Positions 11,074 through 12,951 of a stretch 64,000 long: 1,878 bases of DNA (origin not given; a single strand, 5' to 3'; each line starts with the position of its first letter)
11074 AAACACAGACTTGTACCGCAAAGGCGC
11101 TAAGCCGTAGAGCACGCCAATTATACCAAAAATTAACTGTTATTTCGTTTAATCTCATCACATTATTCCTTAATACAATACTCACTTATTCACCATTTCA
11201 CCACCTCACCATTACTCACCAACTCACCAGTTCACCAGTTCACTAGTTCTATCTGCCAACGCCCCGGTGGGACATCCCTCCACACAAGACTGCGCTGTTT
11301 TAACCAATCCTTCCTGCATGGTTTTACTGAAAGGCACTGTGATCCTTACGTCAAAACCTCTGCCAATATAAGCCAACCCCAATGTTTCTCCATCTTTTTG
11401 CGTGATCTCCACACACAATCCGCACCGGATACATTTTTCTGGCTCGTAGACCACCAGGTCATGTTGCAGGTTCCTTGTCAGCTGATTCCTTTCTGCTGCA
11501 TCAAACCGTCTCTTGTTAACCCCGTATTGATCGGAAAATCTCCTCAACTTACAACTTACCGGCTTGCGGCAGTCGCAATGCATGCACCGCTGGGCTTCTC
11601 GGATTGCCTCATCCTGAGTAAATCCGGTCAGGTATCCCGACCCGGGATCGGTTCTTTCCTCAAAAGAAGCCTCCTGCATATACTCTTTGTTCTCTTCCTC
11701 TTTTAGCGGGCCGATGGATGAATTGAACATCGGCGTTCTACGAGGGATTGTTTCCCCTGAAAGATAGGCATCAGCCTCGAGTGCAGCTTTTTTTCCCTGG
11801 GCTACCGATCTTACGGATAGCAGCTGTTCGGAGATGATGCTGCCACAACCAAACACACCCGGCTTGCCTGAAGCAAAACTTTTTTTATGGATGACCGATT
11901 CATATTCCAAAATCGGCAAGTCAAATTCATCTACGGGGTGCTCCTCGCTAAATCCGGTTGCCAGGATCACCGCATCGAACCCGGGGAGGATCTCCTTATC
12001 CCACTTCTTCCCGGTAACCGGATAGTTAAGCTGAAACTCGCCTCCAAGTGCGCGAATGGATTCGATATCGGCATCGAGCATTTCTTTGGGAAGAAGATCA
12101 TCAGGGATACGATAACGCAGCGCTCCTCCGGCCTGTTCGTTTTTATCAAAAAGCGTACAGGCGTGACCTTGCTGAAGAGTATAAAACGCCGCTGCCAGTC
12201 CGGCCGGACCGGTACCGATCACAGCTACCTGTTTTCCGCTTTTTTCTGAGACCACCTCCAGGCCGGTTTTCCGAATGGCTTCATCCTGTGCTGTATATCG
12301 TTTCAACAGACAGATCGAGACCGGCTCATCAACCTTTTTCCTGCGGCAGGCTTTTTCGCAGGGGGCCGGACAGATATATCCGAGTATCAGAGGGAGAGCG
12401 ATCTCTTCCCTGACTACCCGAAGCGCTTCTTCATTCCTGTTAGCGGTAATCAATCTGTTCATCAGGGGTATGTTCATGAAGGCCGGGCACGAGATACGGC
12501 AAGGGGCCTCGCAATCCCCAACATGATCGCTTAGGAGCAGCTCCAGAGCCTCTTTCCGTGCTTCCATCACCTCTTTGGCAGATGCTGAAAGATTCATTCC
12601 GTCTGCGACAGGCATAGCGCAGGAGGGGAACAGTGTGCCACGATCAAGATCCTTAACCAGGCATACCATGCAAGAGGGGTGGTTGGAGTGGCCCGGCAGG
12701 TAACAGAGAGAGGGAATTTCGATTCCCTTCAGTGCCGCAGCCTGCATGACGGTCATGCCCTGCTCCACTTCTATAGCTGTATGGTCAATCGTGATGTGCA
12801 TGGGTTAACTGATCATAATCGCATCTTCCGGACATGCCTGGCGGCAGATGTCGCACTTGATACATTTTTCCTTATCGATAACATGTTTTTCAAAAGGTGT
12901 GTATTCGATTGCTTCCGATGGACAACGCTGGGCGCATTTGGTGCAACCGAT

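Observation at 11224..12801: StnC/NfnA-like flavoprotein with an apparently clean deletion of the NAD(P)H-binding domain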

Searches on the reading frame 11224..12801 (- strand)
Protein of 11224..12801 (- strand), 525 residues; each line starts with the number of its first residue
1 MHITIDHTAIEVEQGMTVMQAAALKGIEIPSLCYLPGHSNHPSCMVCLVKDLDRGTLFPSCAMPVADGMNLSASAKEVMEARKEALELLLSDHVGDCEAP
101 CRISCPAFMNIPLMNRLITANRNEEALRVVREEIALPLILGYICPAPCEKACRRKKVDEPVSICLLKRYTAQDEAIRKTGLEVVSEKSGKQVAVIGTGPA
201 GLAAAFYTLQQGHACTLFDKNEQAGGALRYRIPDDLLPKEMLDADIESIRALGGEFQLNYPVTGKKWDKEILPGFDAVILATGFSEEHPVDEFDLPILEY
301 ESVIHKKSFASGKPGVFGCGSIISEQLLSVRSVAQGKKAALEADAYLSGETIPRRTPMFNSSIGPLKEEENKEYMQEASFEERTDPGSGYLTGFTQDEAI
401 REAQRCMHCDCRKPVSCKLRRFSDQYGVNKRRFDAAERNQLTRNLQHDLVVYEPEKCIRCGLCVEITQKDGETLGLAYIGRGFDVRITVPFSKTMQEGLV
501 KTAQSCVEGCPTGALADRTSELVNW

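Call 3: search_protein_families(library=pfam, proteins=[window:11224-12801:-], max_evalue=0.01)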
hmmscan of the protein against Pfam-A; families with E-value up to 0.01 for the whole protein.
window:11224-12801:- (525 aa): 11 families
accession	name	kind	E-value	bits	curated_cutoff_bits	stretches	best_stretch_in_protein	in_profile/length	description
PF14691.11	Fer4_20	-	3.4e-14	53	25.8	1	96-174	26-108/113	Dihydroprymidine dehydrogenase domain II, 4Fe-4S cluster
PF13510.11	Fer2_4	-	1.5e-11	44.6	22.8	1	2-72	5-78/82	2Fe-2S iron-sulfur cluster binding domain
PF13450.12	NAD_binding_8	-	4.4e-07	30.5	21.9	1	194-229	1-36/68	NAD(P)-binding Rossmann-like domain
PF01266.30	DAO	-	9.2e-07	29.1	27.9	1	192-227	2-38/353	FAD dependent oxidoreductase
PF07992.20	Pyr_redox_2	-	3e-06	27.3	26.1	1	191-284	2-109/291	Pyridine nucleotide-disulphide oxidoreductase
PF03486.20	HI0933_like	-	9.6e-05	22.4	50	1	191-226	2-37/244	HI0933-like protein Rossmann domain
PF00890.30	FAD_binding_2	-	0.00011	22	20.4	1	192-229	2-39/414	FAD binding domain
PF22117.2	Fer4_Nqo3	-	0.00012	22.6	27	1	449-515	3-66/67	NADH-quinone oxidoreductase subunit 3, ferredoxin-like domain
PF12831.13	FAD_oxidored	-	0.00053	19.8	27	1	192-228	2-38/416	FAD dependent oxidoreductase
PF00037.32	Fer4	-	0.0015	18.7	21.1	1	450-465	1-16/24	4Fe-4S binding domain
PF12797.12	Fer4_2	-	0.0034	17.7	24.5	1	450-465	3-18/22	4Fe-4S binding domain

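Call 4: search_protein_families(library=ncbifam, proteins=[window:11224-12801:-], max_evalue=0.01)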
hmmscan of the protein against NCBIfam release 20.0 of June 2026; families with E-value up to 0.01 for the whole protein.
window:11224-12801:- (525 aa): 61 families (the best 25 are shown)
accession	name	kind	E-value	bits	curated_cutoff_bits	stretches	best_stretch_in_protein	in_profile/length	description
NF009454.0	PRK12814.1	equivalog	7.9e-116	388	916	2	2-286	5-290/657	putative NADPH-dependent glutamate synthase small subunit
NF009410.0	PRK12771.1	subfamily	3.5e-70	237.2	516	2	98-288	47-237/566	NAD(P)-binding protein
NF045663.1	diclust_near_Sec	equivalog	1.6e-49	168.7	530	1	96-469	15-367/759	pyridine nucleotide-disulfide oxidoreductase/dicluster-binding protein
NF040763.1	FeFe_hydrog_A6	exception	1.3e-41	142.7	765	2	2-99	2-99/571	NADH-dependent [FeFe] hydrogenase, group A6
NF010590.0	PRK13984.1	equivalog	1.9e-40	138.6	946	1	94-286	192-385/611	putative oxidoreductase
TIGR01317.1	GOGAT_sm_gam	subfamily_domain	2e-38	132.5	447.7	1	94-286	44-240/485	glutamate synthase small subunit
TIGR01316.1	gltA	equivalog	6.6e-38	130.7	471.75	1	95-284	32-228/449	NADPH-dependent glutamate synthase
NF009414.0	PRK12778.1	equivalog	7.6e-37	127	1103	1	76-283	313-526/752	bifunctional dihydroorotate dehydrogenase B NAD binding subunit/NADPH-dependent glutamate synthase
TIGR03315.1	Se_ygfK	equivalog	1.2e-35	122.3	835.3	1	93-290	438-637/1012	putative selenate reductase subunit YgfK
TIGR01318.1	gltD_gamma_fam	subfamily_domain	4.1e-30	104.8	482.95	1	97-286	45-238/467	glutamate synthase, small subunit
NF009413.0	PRK12775.1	equivalog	8.7e-28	96.6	1895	1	62-284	301-527/1006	putative trifunctional 2-polyprenylphenol hydroxylase/glutamate synthase subunit beta/ferritin domain-containing protein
TIGR01973.1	NuoG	equivalog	1.8e-26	93.1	470.05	2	3-97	1-95/606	NADH-quinone oxidoreductase subunit NuoG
NF009408.0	PRK12769.1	equivalog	2.4e-26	92.1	1003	1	99-283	234-421/659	formate-dependent uric acid utilization protein AegA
NF005745.0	PRK07569.1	equivalog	1e-23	83.9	333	2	3-97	6-100/238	bidirectional hydrogenase complex protein HoxU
NF009415.0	PRK12779.1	equivalog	1.9e-22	79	1519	1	103-282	212-400/944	putative bifunctional glutamate synthase subunit beta/2-polyprenylphenol hydroxylase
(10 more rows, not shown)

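Call 5: find_homologous_proteins(query=window:11224-12801:-, max_evalue=1e-10)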
Query window:11224-12801:- (525 aa): 6203 proteins with E <= 1e-10 among 8000 candidates; the best 120 are listed.
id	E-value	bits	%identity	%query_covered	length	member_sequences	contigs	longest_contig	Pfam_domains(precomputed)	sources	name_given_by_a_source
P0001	0.0e+0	1206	100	100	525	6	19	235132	PF01266.31,PF13510.12,PF13450.13,PF14691.12,PF07992.21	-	-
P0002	0.0e+0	1071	88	100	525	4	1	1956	PF01266.31,PF13510.12,PF13450.13,PF14691.12,PF07992.21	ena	-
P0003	4.1e-294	994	83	99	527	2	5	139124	PF13510.12,PF13450.13,PF14691.12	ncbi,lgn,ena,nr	ncbi:MAG: (2Fe-2S)-binding protein [Bacteroidales bacterium]|nr:(2Fe-2S)-binding protein [Bacteroida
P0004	1.6e-290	982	81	99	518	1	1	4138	PF01266.31,PF13510.12,PF13450.13,PF14691.12,PF07992.21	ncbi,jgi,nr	ncbi:MAG: (2Fe-2S)-binding protein [Bacteroidia bacterium]|nr:(2Fe-2S)-binding protein [Bacteroidia 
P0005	1.8e-290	982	81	100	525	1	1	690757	PF13510.12,PF14691.12,PF07992.21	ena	-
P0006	1.6e-282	956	79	99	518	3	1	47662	PF13510.12,PF13450.13,PF14691.12,PF07992.21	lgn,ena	-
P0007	6.9e-282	954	79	99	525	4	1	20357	PF01266.31,PF13510.12,PF13450.13,PF14691.12,PF07992.21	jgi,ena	-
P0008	6.6e-276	934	77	98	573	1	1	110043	PF01266.31,PF13510.12,PF13450.13,PF14691.12,PF07992.21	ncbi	ncbi:2Fe-2S iron-sulfur cluster-binding protein [Bacteroidota bacterium]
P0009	4.7e-275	931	78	99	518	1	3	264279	PF13510.12,PF13450.13,PF14691.12,PF07992.21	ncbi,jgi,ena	-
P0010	1.5e-274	929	77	100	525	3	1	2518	PF13510.12,PF14691.12,PF07992.21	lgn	-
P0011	3.8e-274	928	77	99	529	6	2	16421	PF13510.12,PF13450.13,PF14691.12,PF07992.21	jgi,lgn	-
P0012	2.4e-268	909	75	99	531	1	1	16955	PF01266.31,PF13510.12,PF13450.13,PF14691.12,PF07992.21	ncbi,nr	ncbi:MAG: (2Fe-2S)-binding protein [Bacteroidales bacterium]|nr:(2Fe-2S)-binding protein [Bacteroida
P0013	4.9e-267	905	74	99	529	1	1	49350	PF01266.31,PF13510.12,PF13450.13,PF14691.12,PF07992.21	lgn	-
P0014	2.1e-260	883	73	99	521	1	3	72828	PF01266.31,PF13510.12,PF13450.13,PF14691.12,PF07992.21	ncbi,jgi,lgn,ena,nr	ncbi:MAG: glutamate synthase [Bacteroidetes bacterium]|nr:MAG: glutamate synthase [Bacteroidota bact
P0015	1.1e-259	880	73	99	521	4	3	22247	PF01266.31,PF13510.12,PF13450.13,PF14691.12,PF07992.21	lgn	-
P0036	3.4e-205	701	60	99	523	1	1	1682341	PF01266.31,PF13510.12,PF13450.13,PF14691.12,PF00890.31,PF07992.21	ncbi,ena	-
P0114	2.6e-197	675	58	99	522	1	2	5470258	PF01266.31,PF13510.12,PF01593.31,PF13450.13,PF14691.12,PF00890.31,PF07992.21,PF13738.13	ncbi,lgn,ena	-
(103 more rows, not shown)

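Call 6: search_solved_structures(query=window:11224-12801:-, max_evalue=0.001, show_alignments=3)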
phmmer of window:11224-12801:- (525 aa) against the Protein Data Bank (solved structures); distinct sequences matched with E-value up to 0.001: 87 (the best 60 are shown).
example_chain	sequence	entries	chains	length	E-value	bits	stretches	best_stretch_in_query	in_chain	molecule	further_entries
9bov_A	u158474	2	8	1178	6.7e-85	288.8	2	2-284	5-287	Molybdopterin oxidoreductase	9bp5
8oh5_C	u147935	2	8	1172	4.3e-81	276.3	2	3-283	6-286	Formate dehydrogenase-O, major subunit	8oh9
9n5u_A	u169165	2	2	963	2.8e-73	250.5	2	27-286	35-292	NfnA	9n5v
8a6t_A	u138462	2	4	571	7.3e-32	113.8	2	3-97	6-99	Electron bifurcating hydrogenase subunit HydA1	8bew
4ylf_B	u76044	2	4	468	2.3e-31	112.2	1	100-284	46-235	Dihydropyrimidine dehydrogenase subunit A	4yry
5jca_L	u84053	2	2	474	4.8e-31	111.1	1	99-284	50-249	NADH-dependent Ferredoxin:NADP Oxidoreductase (NfnI) subunit alpha | NADH-dependent Ferredoxin:NADP Oxidoreductase subunit alpha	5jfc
5vj7_A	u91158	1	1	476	1e-30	110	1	99-284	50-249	Oxidoreductase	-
7mfm_I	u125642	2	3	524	4.8e-29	104.5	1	104-287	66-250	Glutamate synthase (NADPH) small chain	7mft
7p5h_A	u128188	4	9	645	2.4e-23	85.7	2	411-519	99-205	Fe-hydrogenase, subunit alpha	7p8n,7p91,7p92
7q4v_A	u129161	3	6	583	5e-23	84.7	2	10-99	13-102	Iron hydrogenase HydA1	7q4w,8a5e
6tg9_A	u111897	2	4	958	1.7e-20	76.4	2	1-98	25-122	Formate dehydrogenase subunit alpha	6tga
2vdc_G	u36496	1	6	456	8.3e-19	70.8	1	95-285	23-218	GLUTAMATE SYNTHASE [NADPH] SMALL CHAIN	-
6s6s_G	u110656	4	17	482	9.7e-19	70.5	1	94-285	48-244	Glutamate synthase [NADPH] small chain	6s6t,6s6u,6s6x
5xf9_B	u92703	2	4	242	2.2e-18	69.3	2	3-92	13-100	NAD-reducing hydrogenase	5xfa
9wxb_B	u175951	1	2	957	8e-18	67.5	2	3-98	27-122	Formate dehydrogenase alpha subunit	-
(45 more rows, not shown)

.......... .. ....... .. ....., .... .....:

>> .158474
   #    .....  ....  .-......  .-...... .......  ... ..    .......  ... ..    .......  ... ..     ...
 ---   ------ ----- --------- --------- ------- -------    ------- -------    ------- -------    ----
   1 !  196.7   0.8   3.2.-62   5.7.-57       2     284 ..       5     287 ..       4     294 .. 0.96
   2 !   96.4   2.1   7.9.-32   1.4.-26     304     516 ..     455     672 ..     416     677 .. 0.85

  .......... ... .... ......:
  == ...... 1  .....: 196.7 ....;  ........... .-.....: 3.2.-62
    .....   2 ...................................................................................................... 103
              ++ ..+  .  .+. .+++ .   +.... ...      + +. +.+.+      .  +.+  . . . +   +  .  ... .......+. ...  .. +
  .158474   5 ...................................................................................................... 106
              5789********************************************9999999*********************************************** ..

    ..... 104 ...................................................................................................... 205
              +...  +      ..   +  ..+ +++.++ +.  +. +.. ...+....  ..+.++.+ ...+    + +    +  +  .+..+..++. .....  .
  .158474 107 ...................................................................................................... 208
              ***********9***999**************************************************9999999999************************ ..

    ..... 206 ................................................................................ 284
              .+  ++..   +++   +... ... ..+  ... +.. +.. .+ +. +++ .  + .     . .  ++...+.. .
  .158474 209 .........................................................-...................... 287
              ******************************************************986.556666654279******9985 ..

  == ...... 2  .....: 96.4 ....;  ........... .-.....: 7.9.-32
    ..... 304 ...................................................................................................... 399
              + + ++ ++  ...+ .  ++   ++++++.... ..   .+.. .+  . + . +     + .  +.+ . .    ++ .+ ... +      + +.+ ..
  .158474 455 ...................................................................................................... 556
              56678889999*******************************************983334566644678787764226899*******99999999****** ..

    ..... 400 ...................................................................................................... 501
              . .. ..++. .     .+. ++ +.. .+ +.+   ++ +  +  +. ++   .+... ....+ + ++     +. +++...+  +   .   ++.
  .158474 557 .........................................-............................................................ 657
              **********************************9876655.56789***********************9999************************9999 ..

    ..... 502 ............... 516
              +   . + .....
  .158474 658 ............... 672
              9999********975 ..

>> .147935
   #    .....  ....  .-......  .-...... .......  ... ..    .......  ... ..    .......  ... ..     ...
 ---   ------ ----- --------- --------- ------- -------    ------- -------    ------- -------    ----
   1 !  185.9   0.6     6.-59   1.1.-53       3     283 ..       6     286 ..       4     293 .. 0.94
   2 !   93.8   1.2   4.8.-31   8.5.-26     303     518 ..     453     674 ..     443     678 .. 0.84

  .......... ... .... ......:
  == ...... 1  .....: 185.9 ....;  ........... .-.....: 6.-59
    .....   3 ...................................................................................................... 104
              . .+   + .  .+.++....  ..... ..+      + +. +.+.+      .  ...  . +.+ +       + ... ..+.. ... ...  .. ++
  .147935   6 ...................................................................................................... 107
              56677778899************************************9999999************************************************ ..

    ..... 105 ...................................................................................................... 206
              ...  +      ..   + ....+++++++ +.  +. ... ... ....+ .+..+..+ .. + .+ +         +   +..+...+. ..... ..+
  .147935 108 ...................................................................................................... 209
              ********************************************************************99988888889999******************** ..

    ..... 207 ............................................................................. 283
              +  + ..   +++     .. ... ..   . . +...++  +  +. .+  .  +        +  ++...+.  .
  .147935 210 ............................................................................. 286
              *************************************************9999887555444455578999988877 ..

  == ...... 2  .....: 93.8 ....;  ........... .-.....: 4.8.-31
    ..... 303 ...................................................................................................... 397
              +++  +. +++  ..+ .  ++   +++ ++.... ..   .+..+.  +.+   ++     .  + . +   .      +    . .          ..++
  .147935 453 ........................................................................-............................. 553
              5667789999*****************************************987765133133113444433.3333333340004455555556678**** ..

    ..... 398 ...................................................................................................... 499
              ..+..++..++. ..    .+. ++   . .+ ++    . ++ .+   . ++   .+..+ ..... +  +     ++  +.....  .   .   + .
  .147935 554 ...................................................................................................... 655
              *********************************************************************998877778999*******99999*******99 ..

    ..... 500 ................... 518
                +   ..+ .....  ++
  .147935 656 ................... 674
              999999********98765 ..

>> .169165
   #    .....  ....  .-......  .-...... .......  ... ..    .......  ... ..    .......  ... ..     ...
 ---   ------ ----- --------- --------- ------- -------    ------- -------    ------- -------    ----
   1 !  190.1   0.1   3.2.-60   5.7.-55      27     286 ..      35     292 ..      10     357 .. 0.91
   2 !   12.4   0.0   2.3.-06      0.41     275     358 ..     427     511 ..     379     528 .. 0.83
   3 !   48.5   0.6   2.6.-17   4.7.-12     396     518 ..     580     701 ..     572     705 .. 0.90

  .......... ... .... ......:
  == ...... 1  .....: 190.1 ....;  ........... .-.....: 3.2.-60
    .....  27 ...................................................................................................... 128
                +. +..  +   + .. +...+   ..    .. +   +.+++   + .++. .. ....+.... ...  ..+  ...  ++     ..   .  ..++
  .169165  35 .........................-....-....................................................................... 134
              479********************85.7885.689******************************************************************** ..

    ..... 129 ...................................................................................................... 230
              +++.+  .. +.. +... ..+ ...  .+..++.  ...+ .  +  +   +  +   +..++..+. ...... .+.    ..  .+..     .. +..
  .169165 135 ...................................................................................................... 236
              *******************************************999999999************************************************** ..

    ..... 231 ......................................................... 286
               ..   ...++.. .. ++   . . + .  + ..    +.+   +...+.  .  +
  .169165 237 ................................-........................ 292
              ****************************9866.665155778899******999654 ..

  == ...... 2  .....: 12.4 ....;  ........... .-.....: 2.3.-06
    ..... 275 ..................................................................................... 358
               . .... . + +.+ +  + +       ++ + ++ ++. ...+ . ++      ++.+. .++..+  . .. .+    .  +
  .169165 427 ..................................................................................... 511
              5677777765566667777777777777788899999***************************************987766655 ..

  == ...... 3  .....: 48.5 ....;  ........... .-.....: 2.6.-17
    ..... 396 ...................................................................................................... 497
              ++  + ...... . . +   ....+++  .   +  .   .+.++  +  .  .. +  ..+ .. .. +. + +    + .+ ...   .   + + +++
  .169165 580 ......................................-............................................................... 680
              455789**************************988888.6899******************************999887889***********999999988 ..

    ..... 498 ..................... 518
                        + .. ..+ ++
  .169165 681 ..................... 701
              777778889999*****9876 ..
